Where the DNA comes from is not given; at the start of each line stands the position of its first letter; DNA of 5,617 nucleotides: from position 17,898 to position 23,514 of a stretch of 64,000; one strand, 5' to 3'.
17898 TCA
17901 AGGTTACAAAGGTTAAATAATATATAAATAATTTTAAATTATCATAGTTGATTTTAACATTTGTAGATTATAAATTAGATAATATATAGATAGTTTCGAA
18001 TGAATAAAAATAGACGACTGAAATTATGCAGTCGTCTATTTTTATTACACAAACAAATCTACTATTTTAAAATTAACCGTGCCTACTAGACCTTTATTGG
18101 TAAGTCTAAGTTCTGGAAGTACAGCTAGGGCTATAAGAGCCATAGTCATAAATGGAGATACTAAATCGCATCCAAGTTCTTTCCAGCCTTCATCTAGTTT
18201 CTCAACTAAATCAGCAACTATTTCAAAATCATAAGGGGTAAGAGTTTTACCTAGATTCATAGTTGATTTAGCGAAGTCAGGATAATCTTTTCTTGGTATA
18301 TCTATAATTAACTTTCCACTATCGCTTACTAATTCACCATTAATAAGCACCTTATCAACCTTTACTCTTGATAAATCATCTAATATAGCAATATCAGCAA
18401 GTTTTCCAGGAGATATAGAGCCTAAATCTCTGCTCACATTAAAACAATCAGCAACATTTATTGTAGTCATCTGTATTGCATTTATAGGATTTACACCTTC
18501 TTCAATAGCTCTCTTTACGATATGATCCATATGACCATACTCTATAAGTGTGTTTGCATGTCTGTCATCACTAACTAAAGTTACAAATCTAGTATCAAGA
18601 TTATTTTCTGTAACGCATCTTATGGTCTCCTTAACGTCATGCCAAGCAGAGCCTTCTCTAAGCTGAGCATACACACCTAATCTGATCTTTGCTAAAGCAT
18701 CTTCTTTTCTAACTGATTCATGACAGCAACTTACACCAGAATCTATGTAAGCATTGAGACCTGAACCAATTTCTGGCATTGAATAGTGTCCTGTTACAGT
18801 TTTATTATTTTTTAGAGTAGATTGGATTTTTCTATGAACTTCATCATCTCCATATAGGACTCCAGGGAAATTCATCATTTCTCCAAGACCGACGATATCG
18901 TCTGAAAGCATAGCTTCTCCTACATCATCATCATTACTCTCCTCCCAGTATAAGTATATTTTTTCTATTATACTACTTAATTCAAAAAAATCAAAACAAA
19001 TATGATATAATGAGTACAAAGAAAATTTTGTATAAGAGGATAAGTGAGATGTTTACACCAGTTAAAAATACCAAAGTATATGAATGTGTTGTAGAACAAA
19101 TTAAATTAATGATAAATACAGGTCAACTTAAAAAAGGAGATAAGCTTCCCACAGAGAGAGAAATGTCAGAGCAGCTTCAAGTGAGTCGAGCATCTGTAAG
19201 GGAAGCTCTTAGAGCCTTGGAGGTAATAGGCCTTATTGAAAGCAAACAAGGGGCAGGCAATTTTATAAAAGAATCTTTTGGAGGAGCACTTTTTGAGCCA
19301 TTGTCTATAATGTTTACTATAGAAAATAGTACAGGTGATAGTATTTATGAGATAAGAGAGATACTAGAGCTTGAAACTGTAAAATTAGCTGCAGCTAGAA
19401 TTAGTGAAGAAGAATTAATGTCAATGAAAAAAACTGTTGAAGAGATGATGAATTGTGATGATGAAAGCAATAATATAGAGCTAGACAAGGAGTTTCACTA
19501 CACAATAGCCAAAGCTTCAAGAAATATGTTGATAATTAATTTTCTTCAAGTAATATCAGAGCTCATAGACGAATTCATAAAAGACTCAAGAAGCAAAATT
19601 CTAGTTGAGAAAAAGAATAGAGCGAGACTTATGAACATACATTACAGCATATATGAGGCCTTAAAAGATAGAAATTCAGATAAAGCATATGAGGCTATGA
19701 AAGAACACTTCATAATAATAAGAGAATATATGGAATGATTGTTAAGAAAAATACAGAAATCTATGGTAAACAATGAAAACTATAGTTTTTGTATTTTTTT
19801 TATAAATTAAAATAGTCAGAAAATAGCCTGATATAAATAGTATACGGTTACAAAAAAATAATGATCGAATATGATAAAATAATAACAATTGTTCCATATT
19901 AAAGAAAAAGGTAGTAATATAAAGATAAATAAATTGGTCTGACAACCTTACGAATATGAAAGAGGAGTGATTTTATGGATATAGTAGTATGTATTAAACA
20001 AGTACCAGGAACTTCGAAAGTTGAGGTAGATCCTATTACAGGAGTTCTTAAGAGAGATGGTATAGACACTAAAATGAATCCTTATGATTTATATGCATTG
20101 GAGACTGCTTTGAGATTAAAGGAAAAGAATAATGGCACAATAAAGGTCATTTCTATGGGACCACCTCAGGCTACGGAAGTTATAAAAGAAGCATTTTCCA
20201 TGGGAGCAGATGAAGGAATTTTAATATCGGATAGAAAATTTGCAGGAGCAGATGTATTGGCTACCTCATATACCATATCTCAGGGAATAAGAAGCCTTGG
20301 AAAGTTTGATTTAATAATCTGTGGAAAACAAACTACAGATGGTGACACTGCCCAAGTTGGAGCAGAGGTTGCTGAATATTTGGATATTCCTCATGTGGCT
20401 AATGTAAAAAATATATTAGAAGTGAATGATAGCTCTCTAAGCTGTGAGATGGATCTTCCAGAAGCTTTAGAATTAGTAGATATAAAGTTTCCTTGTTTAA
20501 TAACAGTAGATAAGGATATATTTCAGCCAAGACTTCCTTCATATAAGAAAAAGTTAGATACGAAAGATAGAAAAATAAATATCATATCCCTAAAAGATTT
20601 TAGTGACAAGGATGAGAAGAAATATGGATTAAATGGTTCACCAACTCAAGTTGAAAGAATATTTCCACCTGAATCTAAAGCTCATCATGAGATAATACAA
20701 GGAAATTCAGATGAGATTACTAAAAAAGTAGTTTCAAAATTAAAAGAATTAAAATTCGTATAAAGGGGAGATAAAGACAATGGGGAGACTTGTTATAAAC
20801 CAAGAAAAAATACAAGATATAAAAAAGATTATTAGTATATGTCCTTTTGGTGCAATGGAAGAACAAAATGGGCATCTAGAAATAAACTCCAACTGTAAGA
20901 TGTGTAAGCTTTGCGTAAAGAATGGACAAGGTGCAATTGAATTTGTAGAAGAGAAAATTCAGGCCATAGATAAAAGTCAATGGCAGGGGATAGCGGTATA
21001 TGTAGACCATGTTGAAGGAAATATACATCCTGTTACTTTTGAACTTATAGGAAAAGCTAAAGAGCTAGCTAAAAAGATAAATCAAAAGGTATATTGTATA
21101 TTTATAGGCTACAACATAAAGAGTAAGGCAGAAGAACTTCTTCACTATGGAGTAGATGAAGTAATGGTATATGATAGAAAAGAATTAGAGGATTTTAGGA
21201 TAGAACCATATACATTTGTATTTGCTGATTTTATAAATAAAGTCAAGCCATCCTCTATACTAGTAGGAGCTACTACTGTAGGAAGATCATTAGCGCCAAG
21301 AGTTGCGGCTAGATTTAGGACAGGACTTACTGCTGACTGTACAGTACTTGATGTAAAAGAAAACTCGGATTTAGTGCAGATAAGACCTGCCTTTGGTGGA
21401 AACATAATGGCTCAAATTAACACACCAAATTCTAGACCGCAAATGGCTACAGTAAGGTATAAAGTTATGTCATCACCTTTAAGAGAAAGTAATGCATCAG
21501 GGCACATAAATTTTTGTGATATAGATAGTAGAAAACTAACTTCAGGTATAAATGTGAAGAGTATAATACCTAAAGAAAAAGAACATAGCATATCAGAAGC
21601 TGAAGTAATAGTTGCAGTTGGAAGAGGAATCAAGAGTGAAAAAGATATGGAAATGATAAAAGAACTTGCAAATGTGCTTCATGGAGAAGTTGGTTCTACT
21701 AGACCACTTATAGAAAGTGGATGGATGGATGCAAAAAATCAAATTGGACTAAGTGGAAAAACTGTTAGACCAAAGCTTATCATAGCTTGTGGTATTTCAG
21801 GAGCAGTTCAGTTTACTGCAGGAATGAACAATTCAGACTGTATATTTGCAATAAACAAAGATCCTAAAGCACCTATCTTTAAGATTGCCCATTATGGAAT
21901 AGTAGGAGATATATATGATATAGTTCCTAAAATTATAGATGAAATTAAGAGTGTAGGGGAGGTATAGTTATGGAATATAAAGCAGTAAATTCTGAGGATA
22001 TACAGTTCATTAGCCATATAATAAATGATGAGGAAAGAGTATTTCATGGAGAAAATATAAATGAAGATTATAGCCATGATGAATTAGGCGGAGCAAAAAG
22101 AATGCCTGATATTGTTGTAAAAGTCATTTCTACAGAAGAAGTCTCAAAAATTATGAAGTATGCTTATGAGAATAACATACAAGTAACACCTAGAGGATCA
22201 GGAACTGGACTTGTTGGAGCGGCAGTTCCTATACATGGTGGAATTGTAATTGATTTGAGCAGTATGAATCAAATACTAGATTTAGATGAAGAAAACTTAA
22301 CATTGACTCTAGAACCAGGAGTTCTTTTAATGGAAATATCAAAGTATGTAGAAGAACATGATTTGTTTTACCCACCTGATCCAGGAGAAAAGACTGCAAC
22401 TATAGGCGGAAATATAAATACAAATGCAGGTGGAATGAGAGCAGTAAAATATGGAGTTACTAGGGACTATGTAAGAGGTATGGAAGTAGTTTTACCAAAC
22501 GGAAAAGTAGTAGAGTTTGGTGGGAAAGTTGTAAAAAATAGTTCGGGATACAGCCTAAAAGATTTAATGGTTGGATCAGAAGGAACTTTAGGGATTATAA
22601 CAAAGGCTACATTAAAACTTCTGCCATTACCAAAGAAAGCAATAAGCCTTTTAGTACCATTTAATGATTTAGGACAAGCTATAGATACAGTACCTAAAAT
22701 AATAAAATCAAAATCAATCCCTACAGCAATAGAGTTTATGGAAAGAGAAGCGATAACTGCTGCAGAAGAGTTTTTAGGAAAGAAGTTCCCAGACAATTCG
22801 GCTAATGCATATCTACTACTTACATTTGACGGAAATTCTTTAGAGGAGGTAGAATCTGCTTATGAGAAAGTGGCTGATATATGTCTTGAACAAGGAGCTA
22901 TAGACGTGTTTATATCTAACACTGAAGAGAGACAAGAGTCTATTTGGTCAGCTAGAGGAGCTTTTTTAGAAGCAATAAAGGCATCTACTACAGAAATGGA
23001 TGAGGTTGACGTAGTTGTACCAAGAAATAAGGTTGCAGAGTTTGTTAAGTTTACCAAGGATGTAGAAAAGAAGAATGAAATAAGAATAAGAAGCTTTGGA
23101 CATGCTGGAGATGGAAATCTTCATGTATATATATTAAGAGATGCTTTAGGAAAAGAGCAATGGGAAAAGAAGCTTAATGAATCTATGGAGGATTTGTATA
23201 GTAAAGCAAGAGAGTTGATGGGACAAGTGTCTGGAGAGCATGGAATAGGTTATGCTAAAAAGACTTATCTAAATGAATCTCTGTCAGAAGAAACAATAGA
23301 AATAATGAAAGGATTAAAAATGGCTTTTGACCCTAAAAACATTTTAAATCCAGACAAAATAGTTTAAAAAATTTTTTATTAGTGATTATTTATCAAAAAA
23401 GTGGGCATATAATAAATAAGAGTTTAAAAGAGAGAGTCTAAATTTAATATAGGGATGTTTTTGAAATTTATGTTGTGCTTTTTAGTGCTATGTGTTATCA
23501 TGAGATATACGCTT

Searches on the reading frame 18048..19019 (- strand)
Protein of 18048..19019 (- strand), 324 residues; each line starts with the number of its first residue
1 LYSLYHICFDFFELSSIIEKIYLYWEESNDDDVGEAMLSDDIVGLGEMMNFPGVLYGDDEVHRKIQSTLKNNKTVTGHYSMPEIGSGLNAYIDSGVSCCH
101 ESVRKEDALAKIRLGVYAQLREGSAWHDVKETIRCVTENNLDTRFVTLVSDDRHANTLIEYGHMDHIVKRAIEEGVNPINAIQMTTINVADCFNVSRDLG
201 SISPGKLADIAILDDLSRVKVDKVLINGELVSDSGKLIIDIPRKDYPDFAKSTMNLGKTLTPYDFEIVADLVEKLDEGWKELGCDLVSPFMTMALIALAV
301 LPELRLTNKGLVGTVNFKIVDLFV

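Call 50: search_protein_families(library=pfam, proteins=[window:18048-19019:-], max_evalue=1e-8)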
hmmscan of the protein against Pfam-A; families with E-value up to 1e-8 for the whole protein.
window:18048-19019:- (324 aa): 2 families
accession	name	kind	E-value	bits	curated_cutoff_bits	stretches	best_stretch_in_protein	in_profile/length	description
PF01979.26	Amidohydro_1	-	1.3e-17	64.5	25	1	38-231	115-345/345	Amidohydrolase family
PF13382.11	Adenine_deam_C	-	4.5e-12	46.1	27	1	260-317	111-168/169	Adenine deaminase C-terminal domain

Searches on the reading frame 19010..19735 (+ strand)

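Call 50: search_protein_families(library=pfam, proteins=[window:19010-19735:+], max_evalue=1e-8)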
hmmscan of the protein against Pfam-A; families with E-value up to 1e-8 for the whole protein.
window:19010-19735:+ (242 aa): 2 families
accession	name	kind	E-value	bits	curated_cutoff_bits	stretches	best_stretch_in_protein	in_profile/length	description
PF07729.17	FCD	-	3.3e-26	92.6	24.3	1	112-234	2-123/125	FCD domain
PF00392.27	GntR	-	1.7e-19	69.6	27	1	24-86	2-64/64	Bacterial regulatory proteins, gntR family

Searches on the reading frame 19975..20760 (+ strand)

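Call 50: search_protein_families(library=pfam, proteins=[window:19975-20760:+], max_evalue=1e-8)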
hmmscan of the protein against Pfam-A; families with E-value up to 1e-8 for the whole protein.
window:19975-20760:+ (262 aa): 1 family
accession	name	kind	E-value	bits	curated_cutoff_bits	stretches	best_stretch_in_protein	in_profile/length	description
PF01012.27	ETF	-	1.2e-41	143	26.7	1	22-195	1-174/181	Electron transfer flavoprotein domain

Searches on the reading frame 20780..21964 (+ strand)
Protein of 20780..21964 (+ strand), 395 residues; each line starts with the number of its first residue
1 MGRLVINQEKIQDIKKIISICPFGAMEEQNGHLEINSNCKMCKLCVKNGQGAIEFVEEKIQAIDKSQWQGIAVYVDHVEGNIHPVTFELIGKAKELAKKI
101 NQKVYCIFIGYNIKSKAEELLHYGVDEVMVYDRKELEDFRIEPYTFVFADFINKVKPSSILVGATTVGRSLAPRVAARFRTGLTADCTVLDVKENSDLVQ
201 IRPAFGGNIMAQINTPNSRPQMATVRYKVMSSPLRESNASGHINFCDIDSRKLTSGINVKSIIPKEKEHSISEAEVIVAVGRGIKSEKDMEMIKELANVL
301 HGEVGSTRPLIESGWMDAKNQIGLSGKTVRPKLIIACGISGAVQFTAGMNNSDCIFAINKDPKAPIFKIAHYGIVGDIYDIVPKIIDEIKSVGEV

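Call 50: search_protein_families(library=pfam, proteins=[window:20780-21964:+], max_evalue=1e-8)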
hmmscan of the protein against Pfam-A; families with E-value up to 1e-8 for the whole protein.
window:20780-21964:+ (395 aa): 2 families
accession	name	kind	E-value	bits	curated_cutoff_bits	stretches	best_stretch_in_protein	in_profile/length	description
PF01012.27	ETF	-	1e-43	149.7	26.7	1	73-243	3-173/181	Electron transfer flavoprotein domain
PF00766.25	ETF_alpha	-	6.1e-35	119.5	27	1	271-350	2-81/81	Electron transfer flavoprotein FAD-binding domain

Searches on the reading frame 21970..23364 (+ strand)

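Call 50: search_protein_families(library=pfam, proteins=[window:21970-23364:+], max_evalue=1e-8)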
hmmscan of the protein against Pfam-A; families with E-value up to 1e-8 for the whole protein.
window:21970-23364:+ (465 aa): 2 families
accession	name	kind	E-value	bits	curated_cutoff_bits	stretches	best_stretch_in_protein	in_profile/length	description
PF02913.24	FAD-oxidase_C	-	6.1e-67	226.4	21.2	1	221-464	2-248/248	FAD linked oxidases, C-terminal domain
PF01565.28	FAD_binding_4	-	4.6e-44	149.9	26.4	1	46-183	1-138/139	FAD binding domain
